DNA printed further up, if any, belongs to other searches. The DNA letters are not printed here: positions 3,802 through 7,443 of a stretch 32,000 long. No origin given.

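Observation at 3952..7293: SNF2 ATPase fused to a methyltransferase that is not of the DNA type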

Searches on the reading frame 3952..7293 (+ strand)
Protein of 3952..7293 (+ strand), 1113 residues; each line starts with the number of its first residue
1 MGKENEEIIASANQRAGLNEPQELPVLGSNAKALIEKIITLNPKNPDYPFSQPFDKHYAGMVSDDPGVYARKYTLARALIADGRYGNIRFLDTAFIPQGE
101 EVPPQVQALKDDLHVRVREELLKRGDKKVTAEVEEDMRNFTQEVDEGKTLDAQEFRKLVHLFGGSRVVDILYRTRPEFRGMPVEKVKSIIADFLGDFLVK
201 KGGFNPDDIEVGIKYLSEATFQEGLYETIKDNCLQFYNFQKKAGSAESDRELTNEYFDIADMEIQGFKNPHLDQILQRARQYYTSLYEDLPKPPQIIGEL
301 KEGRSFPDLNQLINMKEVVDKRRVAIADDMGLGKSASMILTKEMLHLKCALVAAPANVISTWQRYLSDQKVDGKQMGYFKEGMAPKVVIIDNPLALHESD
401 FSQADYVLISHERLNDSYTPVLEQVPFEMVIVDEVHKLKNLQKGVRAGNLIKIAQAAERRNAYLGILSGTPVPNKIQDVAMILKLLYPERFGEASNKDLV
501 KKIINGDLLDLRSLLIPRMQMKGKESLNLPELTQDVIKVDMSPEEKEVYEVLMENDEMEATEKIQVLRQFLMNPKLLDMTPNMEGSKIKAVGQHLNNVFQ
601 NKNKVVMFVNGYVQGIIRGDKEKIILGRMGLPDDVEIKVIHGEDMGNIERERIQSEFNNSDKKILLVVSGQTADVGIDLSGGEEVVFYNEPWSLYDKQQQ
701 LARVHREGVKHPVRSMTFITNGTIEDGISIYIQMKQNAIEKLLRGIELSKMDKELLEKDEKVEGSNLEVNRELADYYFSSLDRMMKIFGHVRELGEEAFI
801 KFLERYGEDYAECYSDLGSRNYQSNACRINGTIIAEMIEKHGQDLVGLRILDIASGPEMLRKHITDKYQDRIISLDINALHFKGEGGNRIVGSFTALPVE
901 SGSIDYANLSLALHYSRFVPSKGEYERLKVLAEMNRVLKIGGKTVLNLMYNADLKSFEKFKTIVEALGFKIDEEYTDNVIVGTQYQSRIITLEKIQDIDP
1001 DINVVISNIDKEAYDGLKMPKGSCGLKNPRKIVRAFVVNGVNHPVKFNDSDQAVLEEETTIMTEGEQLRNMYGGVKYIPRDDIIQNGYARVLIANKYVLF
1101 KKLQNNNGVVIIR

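Call 5: search_protein_families(library=pfam, proteins=[window:3952-7293:+], max_evalue=0.01)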
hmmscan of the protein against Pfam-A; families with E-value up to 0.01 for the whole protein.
window:3952-7293:+ (1113 aa): 5 families
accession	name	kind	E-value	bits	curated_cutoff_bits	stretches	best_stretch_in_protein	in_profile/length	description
PF00176.29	SNF2-rel_dom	-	3.4e-18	66.2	24.9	1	324-563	20-263/290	SNF2-related domain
PF00271.37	Helicase_C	-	1.2e-11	45.2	23.5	1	588-708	3-110/110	Helicase conserved C-terminal domain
PF08241.18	Methyltransf_11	-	2.4e-06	28.5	21.2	1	851-945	1-94/95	Methyltransferase domain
PF00270.35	DEAD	-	0.00068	19.9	26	1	314-478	7-166/167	DEAD/DEAH box helicase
PF05148.21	Methyltransf_8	-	0.0033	17.8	27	1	848-976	74-185/219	Hypothetical methyltransferase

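Call 6: search_protein_families(library=ncbifam, proteins=[window:3952-7293:+], max_evalue=0.01)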
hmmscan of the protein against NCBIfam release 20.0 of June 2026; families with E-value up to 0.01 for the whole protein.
window:3952-7293:+ (1113 aa): 6 families
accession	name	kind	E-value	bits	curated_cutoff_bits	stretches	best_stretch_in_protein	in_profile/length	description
NF053675.1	pilus_reg_Snf2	equivalog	5.7e-18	64.4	1100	1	326-747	608-1012/1029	pilus expression-regulating Snf2 family helicase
NF058637.1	helic_SCO1167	equivalog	3.2e-16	58.6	1200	2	634-745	803-912/932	SCO1167/SCO6262 family helicase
NF041062.1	DpdE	equivalog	2.9e-12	45.4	500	2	327-504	176-330/1048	protein DpdE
NF038317.1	DISARM_DrmD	equivalog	8.2e-10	37.6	610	2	325-560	128-368/1021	DISARM system SNF2-like helicase DrmD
NF042964.1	phospholipD_antiphage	equivalog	1.9e-07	29.8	1100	1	311-486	239-425/895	phospholipase D-like domain-containing anti-phage protein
NF004452.0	PRK05785.1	equivalog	2.1e-05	24.1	207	1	848-919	53-126/228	hypothetical protein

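Call 7: search_protein_families(library=padloc, proteins=[window:3952-7293:+], max_evalue=0.01)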
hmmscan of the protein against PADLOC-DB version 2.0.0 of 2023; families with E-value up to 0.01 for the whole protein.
window:3952-7293:+ (1113 aa): 23 families
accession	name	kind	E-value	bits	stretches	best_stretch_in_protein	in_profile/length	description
PDLC00633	ZorD1|ZorD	-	9.4e-27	91.5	1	321-758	462-900/908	"SWI2/SNF2 helicase, Mrr-like nuclease"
PDLC00634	ZorD1|ZorD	-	4.2e-18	62.5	1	321-714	514-932/1208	"SWI2/SNF2 helicase, Mrr-like nuclease"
PDLC00631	ZorD1|ZorD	-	4.3e-16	55.9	1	324-713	464-874/1071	"SWI2/SNF2 helicase, Mrr-like nuclease"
PDLC00629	ZorD1|ZorD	-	6.8e-15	52.1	1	326-714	507-920/1012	"SWI2/SNF2 helicase, Mrr-like nuclease"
PDLC02504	BrxHI|BrxHII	-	4.6e-13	46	1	630-740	506-614/971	BrxHII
PDLC00659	HmaA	-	3.6e-12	43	2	634-725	539-628/1176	SNF2 helicase / DEAD-box helicase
PDLC02845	DpdE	-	8e-12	41.8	1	325-746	866-1276/1293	DpdE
PDLC02850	DpdE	-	8.2e-12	41.8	1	325-748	827-1247/1282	DpdE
PDLC02849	DpdE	-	9.8e-12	41.8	1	325-736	423-826/857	DpdE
PDLC02842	DpdE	-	8.8e-10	34.9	1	326-743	725-1151/1176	DpdE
PDLC02500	BrxHI|BrxHII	-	1.7e-09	34.8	1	644-736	513-602/933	BrxHI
PDLC02843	DpdE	-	2.8e-09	33.5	1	325-492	179-318/1091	DpdE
PDLC02623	DrmD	-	2.8e-08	30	1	547-728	467-645/1040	DrmD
PDLC02193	PLD_Helicase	-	7.3e-08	29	1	311-486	235-427/905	-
PDLC02621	DrmD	-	1.4e-07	28.2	1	625-724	540-641/1040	DrmD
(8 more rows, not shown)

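Call 8: search_solved_structures(query=window:3952-7293:+, max_evalue=0.01)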
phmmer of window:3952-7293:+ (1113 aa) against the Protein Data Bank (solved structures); distinct sequences matched with E-value up to 0.01: 64 (the best 60 are shown).
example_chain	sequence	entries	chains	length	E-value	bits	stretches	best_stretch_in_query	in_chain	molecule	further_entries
1z63_A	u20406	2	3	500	2.1e-15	59.1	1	324-743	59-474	Helicase of the snf2/rad54 family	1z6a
6ryr_W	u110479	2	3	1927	4.5e-15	58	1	325-735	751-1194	Chromodomain-helicase-DNA-binding protein 4,Chromodomain-helicase-DNA-binding protein 4,Ch | Chromodomain-helicase-DNA-binding protein 4,CHD4,Chromodomain-helic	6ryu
6jyl_K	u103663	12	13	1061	3.7e-13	51.6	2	308-498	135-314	ISWI chromatin-remodeling complex ATPase ISW1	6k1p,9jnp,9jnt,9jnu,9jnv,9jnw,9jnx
7x3t_V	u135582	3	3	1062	3.8e-13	51.6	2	308-498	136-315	ISWI chromatin-remodeling complex ATPase ISW1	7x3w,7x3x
6iro_L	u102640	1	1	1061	3.8e-13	51.6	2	308-498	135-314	ISWI chromatin-remodeling complex ATPase ISW1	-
9lj2_K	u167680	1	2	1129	4.5e-13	51.4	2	308-498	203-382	ISWI chromatin-remodeling complex ATPase ISW1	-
6ftx_W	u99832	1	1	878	6.1e-13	50.9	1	246-728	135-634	Chromatin-remodeling ATPase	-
6pwf_K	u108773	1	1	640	8.5e-13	50.5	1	292-728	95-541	chromatin remodeling factor ISWI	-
3mwy_W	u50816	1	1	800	4.4e-12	48.1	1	245-731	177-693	Chromo domain-containing protein 1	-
6fhs_G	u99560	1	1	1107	5.3e-12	47.8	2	290-492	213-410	Ino80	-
8oo7_G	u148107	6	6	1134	5.6e-12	47.7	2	290-492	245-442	Chromatin-remodeling ATPase Ino80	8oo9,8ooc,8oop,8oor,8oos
8atf_G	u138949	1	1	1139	5.7e-12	47.7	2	290-492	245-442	Ino80 ATPase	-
9n6h_K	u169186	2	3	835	6e-12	47.6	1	245-730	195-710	Chromo domain-containing protein 1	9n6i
6hts_G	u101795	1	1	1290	8.7e-12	47.1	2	649-734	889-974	Chromatin-remodeling ATPase INO80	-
7tn2_W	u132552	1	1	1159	1.3e-11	46.6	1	246-731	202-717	Chromo domain-containing protein 1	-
23cp_K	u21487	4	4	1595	7.5e-07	30.8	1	650-743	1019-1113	WD40 repeat-containing protein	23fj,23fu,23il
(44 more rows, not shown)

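Call 9: find_homologous_proteins(query=window:3952-7293:+, max_evalue=0.00001)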
Query window:3952-7293:+ (1113 aa): 126 proteins with E <= 0.00001 among 8000 candidates; the best 120 are listed.
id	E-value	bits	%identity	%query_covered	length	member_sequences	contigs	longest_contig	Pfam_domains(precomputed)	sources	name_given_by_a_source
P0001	0.0e+0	2486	100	100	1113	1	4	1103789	PF00176.30,PF00271.38,PF08241.19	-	-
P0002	0.0e+0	1720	70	100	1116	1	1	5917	PF00176.30,PF00271.38,PF08241.19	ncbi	-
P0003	0.0e+0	1357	56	97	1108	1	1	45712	PF00176.30,PF00271.38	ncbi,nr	ncbi:MAG: SNF2-related protein [Candidatus Levybacteria bacterium]|nr:SNF2-related protein [Candidat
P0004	0.0e+0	1330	54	99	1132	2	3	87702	PF00270.36,PF00176.30,PF05148.22,PF00271.38,PF08241.19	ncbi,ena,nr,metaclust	ncbi:MAG: hypothetical protein A2857_03230 [Candidatus Levybacteria bacterium RIFCSPHIGHO2_01_FULL_3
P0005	0.0e+0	1306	55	96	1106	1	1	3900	PF00270.36,PF00176.30,PF00271.38,PF08241.19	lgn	-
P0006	0.0e+0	1279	54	97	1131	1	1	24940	PF00176.30,PF00271.38,PF08241.19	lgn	-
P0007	0.0e+0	1259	53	98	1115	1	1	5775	PF00270.36,PF00176.30,PF05148.22,PF00271.38,PF08241.19,PF04851.22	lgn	-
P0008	0.0e+0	1258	52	97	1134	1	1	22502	PF00176.30,PF00271.38,PF08241.19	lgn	-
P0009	0.0e+0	1258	53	98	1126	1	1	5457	PF00176.30,PF00271.38,PF08241.19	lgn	-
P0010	0.0e+0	1236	52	97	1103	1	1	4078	PF00270.36,PF00176.30,PF00271.38,PF08241.19,PF04851.22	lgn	-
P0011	0.0e+0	1226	52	99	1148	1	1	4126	PF00270.36,PF00176.30,PF05148.22,PF08241.19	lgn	-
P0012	0.0e+0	1224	51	98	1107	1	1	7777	PF00270.36,PF00176.30,PF00271.38,PF08241.19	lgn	-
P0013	0.0e+0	1212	52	97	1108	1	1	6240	PF00176.30,PF00271.38,PF08241.19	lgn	-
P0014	0.0e+0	1205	51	97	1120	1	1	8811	PF00176.30,PF13649.13,PF00271.38,PF08241.19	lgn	-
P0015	0.0e+0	1200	52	94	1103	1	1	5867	PF00270.36,PF00176.30,PF00271.38,PF08241.19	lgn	-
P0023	0.0e+0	1118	48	99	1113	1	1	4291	PF00176.30,PF00271.38,PF08241.19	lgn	-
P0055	3.6e-297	1007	48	88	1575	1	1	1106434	PF00270.36,PF00176.30,PF00271.38,PF08241.19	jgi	jgi:SAM-dependent methyltransferase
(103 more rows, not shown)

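Call 11: find_encoding_contigs(protein=P0004, flank=8000, max_places=3)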
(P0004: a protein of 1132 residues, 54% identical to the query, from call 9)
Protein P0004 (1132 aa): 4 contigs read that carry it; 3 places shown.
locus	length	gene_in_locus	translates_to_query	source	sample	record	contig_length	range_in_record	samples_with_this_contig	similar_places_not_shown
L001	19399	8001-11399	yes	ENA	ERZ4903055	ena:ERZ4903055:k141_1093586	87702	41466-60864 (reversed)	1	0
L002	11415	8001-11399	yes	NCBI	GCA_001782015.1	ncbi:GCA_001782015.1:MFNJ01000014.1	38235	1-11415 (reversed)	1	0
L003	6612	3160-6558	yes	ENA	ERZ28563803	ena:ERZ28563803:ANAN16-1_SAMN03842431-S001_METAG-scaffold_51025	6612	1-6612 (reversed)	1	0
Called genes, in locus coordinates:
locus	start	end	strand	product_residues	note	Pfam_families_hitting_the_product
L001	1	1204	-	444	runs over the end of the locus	PF00275:EPSP_synthase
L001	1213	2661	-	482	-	PF01225:Mur_ligase, PF08245:Mur_ligase_M, PF02875:Mur_ligase_C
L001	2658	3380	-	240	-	PF02578:Cu-oxidase_4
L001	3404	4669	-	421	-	PF08245:Mur_ligase_M, PF02875:Mur_ligase_C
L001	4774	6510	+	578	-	-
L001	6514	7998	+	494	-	-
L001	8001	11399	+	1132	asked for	PF00176:SNF2-rel_dom, PF05148:Methyltransf_8 (faint), PF00270:DEAD, PF00271:Helicase_C, PF08241:Methyltransf_11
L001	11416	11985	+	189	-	-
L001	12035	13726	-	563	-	PF03717:PBP_dimer, PF00905:Transpeptidase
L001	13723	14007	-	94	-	-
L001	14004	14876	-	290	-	PF01795:Methyltransf_5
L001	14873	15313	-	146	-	PF02381:MraZ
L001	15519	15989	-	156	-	-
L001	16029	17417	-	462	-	PF28494:GlyRS_ins_1 (faint), PF03129:HGTP_anticodon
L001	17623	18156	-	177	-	PF11967:RecO_N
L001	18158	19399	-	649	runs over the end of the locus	PF13196:DUF4012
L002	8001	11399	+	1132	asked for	PF00176:SNF2-rel_dom, PF05148:Methyltransf_8 (faint), PF00270:DEAD, PF00271:Helicase_C, PF08241:Methyltransf_11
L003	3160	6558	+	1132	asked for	PF00176:SNF2-rel_dom, PF05148:Methyltransf_8 (faint), PF00270:DEAD, PF00271:Helicase_C, PF08241:Methyltransf_11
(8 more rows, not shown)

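Call 12: find_encoding_contigs(protein=P0055, flank=8000, max_places=2)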
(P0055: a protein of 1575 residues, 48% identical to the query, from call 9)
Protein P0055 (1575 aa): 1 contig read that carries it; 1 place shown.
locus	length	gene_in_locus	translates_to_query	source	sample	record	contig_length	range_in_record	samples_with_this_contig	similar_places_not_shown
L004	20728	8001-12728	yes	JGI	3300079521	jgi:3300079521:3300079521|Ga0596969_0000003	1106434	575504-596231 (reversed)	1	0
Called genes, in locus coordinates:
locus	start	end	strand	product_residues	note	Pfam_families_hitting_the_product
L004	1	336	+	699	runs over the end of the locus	PF16927:HisKA_7TM, PF00512:HisKA, PF02518:HATPase_c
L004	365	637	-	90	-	PF15738:YafQ_toxin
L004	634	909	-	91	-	-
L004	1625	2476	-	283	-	-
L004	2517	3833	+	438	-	-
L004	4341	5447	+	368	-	-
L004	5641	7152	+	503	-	PF00801:PKD, PF18911:PKD_4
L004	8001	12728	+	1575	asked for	PF08241:Methyltransf_11 (faint), PF00176:SNF2-rel_dom, PF00270:DEAD (weak), PF00271:Helicase_C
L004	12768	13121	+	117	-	-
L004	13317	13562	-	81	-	-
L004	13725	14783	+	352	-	PF20706:GT4-conflict, PF00534:Glycos_transf_1, PF13692:Glyco_trans_1_4, PF13524:Glyco_trans_1_2 (weak)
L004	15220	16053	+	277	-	PF12146:Hydrolase_4 (weak)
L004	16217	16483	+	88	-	-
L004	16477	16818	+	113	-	PF02452:PemK_toxin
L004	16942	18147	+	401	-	PF07907:YibE_F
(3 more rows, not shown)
